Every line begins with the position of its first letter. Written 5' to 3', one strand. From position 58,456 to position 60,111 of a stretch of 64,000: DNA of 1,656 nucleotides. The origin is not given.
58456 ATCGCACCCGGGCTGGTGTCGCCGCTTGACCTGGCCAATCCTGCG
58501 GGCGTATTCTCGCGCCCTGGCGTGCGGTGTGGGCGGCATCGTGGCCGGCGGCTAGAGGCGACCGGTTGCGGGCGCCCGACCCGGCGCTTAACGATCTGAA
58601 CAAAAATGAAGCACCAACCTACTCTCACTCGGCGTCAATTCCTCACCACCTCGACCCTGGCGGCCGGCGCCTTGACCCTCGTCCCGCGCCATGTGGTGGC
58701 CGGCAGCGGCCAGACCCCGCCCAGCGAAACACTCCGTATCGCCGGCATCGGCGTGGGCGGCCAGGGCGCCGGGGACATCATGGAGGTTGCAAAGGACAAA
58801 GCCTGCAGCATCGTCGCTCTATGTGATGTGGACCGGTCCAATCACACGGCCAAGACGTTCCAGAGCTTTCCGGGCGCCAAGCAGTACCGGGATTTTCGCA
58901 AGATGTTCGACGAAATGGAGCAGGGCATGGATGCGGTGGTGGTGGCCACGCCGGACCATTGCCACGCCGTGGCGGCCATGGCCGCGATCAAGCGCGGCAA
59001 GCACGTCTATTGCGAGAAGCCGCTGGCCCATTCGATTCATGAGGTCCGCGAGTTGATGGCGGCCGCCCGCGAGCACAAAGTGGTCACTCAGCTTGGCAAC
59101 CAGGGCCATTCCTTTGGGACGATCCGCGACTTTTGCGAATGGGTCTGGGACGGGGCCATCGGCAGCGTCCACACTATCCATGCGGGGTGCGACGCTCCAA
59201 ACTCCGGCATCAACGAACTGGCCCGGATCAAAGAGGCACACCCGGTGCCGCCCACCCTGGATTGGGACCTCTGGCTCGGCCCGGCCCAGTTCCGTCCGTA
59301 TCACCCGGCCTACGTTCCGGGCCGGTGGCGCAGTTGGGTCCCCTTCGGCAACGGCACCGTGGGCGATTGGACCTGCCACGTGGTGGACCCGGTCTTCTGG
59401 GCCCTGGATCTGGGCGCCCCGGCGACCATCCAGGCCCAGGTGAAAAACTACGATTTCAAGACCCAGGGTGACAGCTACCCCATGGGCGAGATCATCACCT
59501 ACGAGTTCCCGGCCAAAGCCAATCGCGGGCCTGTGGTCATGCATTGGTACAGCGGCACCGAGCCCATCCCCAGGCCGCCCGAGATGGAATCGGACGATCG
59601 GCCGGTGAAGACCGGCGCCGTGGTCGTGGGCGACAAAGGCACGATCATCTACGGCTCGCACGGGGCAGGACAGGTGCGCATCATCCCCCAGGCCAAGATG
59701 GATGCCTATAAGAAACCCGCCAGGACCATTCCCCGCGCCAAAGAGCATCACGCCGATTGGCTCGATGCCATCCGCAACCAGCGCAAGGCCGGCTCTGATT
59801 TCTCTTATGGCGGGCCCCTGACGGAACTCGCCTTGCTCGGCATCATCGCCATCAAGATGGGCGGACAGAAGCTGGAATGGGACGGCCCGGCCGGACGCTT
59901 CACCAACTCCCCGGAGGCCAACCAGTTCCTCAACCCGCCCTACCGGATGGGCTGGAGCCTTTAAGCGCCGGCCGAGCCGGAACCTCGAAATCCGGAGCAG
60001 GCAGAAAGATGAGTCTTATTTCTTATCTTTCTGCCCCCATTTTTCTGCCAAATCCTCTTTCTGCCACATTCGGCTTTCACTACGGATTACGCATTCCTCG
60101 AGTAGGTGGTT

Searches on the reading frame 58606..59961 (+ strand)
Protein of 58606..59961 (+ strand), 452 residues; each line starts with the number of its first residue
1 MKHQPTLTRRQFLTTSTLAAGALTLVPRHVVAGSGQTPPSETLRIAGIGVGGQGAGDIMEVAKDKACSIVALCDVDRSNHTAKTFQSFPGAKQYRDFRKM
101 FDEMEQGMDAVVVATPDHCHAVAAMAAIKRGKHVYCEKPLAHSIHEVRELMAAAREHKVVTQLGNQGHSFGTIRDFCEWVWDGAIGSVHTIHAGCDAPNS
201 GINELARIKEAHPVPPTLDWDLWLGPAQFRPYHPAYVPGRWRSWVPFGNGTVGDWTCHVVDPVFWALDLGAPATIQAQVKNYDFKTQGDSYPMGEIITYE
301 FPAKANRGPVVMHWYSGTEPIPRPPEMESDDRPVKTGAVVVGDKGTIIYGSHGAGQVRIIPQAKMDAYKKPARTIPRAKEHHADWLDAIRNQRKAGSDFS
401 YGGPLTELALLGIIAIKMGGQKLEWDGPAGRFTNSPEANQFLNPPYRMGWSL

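Call 59: search_protein_families(library=pfam, proteins=[window:58606-59961:+], max_evalue=0.00001)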
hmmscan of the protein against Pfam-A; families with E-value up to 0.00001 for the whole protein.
window:58606-59961:+ (452 aa): 2 families
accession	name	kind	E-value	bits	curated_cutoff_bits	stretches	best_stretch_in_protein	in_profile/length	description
PF01408.29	GFO_IDH_MocA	-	4.6e-20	72.9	24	1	44-163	2-118/120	Oxidoreductase family, NAD-binding Rossmann fold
PF19051.5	GFO_IDH_MocA_C2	-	1.8e-19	70.7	23.3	1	210-279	44-113/254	Oxidoreductase family, C-terminal alpha/beta domain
